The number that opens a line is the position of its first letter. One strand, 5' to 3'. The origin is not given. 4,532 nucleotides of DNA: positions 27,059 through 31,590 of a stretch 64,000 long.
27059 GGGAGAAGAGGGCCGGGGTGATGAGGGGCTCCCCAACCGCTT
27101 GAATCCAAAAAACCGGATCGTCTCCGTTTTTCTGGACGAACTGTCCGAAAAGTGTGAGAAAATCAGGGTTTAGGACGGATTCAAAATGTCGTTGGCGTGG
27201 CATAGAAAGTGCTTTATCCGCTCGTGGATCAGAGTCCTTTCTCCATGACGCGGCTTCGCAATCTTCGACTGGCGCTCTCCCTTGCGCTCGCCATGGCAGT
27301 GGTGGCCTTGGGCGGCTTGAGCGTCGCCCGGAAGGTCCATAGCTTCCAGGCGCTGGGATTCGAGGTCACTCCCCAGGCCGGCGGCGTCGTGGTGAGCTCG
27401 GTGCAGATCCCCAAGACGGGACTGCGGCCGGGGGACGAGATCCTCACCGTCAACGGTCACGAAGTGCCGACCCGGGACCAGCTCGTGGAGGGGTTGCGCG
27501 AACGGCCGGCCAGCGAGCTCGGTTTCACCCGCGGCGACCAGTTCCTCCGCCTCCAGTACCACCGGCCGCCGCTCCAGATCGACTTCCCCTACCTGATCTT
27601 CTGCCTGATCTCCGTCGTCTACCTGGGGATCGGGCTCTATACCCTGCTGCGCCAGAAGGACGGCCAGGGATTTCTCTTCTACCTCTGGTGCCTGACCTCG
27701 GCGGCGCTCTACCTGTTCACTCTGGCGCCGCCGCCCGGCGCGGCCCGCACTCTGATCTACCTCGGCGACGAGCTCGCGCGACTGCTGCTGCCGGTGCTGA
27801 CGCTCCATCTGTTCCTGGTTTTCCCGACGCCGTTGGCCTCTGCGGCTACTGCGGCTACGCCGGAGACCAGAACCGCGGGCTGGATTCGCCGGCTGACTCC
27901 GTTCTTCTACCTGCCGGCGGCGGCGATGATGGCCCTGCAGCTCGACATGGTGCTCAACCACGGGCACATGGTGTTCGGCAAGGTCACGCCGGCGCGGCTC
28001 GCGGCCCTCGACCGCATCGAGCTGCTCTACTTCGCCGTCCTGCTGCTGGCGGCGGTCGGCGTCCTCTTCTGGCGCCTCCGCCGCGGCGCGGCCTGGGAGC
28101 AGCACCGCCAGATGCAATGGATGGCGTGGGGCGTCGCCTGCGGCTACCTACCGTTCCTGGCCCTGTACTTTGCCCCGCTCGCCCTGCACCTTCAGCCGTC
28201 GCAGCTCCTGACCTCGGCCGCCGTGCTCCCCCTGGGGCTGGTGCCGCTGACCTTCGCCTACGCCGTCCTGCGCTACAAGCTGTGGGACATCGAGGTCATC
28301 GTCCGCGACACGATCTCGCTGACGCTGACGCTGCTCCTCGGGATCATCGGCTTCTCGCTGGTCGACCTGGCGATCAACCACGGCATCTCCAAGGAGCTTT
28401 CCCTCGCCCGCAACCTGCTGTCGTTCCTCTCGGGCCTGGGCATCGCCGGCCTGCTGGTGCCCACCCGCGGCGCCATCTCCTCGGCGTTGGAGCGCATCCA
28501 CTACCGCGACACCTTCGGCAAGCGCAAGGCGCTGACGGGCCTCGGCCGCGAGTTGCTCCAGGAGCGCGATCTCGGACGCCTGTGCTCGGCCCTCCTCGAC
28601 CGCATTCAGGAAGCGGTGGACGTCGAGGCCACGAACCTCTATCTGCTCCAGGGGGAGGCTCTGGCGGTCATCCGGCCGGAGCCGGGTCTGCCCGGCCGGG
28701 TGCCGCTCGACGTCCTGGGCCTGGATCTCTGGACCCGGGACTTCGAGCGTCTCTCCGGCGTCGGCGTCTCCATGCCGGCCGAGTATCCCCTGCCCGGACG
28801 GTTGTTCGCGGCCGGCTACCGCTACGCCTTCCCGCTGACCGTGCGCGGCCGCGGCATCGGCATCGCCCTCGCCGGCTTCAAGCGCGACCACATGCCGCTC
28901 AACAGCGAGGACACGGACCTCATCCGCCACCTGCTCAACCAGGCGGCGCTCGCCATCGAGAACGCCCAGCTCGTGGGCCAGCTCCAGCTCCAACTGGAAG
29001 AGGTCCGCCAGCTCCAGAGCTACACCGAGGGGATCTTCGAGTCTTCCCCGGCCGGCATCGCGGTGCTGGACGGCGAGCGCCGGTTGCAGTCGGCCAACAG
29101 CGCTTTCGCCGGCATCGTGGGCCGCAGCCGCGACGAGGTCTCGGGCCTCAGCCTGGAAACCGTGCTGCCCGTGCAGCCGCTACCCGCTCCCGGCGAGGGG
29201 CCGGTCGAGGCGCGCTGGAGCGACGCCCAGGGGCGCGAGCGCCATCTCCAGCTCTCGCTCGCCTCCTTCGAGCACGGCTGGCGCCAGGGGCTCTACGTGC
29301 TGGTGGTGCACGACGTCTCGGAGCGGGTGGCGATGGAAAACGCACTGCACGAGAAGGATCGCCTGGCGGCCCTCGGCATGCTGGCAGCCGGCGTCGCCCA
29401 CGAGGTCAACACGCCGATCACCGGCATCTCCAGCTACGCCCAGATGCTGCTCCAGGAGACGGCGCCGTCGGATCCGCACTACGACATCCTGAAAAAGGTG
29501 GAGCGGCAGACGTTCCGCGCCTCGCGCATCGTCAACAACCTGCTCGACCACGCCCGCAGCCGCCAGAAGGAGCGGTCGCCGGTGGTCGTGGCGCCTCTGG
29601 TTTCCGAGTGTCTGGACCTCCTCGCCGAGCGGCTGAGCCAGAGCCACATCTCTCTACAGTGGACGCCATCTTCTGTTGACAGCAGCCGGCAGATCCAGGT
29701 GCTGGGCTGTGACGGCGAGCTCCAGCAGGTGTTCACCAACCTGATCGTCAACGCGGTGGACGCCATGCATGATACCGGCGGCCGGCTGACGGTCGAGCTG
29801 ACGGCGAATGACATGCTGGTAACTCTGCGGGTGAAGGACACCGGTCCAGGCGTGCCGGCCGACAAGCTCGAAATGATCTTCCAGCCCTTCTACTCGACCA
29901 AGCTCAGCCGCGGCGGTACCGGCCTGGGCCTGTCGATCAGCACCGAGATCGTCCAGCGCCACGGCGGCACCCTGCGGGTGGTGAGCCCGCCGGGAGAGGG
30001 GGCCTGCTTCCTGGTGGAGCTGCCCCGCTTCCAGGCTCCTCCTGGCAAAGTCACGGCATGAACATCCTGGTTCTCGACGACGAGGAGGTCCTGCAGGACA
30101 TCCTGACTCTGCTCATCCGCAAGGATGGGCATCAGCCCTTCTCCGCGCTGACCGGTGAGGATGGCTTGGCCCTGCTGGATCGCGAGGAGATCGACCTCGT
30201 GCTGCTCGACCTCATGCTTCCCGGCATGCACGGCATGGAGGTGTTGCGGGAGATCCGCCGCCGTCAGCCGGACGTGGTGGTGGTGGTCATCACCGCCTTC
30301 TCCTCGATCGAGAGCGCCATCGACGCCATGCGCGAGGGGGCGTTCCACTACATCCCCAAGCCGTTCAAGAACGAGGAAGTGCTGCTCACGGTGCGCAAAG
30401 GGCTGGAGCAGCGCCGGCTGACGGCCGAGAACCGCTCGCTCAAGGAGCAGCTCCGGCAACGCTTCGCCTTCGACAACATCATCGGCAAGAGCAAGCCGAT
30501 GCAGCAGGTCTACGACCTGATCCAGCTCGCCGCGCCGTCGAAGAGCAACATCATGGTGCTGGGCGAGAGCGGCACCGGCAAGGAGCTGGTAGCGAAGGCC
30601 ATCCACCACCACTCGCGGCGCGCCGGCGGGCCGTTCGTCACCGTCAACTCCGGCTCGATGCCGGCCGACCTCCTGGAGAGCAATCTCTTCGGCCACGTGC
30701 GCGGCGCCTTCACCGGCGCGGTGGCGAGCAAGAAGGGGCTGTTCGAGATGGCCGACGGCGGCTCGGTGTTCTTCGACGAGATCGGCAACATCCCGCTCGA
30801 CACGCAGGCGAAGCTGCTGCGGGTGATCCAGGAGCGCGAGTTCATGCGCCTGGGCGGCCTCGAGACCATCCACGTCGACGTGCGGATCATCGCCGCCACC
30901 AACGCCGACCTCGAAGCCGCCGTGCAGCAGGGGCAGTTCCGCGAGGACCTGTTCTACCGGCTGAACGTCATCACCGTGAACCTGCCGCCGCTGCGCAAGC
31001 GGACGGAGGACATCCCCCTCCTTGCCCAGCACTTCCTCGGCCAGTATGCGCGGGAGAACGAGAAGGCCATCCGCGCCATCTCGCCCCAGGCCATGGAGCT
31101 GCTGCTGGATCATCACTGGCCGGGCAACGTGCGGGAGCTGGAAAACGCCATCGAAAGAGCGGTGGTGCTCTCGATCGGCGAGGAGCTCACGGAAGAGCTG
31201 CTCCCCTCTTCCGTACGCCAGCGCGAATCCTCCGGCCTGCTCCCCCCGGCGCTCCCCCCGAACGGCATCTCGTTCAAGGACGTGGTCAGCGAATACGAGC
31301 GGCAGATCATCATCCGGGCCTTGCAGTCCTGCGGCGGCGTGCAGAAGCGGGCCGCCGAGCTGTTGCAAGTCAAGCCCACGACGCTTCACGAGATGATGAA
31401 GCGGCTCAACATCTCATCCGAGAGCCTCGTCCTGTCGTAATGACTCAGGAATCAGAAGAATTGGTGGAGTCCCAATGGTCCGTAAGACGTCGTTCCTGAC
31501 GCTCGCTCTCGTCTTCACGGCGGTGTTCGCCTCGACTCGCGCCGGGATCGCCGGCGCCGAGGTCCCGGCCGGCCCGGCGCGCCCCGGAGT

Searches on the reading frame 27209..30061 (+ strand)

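Call 64: search_protein_families(library=pfam, proteins=[window:27209-30061:+], max_evalue=0.0001)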
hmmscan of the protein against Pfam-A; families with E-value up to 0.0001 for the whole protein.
window:27209-30061:+ (950 aa): 6 families
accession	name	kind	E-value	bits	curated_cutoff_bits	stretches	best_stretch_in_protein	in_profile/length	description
PF02518.31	HATPase_c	-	5.3e-28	98.1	26.4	1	837-940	5-109/111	Histidine kinase-, DNA gyrase B-, and HSP90-like ATPase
PF00512.31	HisKA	-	2.1e-13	50.5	26.9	1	722-785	2-64/66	His Kinase A (phospho-acceptor) domain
PF08448.16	PAS_4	-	2.3e-08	34.7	23.1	1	610-707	1-109/110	PAS fold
PF13188.13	PAS_8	-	4.5e-06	26.8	21.8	1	607-655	4-49/65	PAS domain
PF13180.12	PDZ_2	-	2.7e-05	24.8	27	0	48-96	2-54/80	PDZ domain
PF00989.32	PAS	-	2.7e-05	24.6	22.6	0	607-654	4-51/113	PAS fold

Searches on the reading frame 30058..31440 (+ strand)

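Call 64: search_protein_families(library=pfam, proteins=[window:30058-31440:+], max_evalue=0.0001)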
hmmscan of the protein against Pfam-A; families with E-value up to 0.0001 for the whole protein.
window:30058-31440:+ (460 aa): 6 families
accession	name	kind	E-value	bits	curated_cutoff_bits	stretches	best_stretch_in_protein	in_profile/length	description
PF00158.32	Sigma54_activat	-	1.2e-69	233.8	20.2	1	141-307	1-167/168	Sigma-54 interaction domain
PF25601.1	AAA_lid_14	-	1.3e-29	102.2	27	1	313-392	1-80/87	AAA+ ATPase lid domain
PF00072.30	Response_reg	-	1.6e-26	93.1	30.2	1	3-111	1-109/111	Response regulator receiver domain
PF14532.12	Sigma54_activ_2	-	6.1e-22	78.8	25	1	142-312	1-138/138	Sigma-54 interaction domain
PF02954.25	HTH_8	-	2.4e-10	40.4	22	1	412-449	4-41/42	Bacterial regulatory protein, Fis family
PF07728.20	AAA_5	-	4.1e-10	40.2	22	1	164-283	1-123/139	AAA domain (dynein-related subfamily)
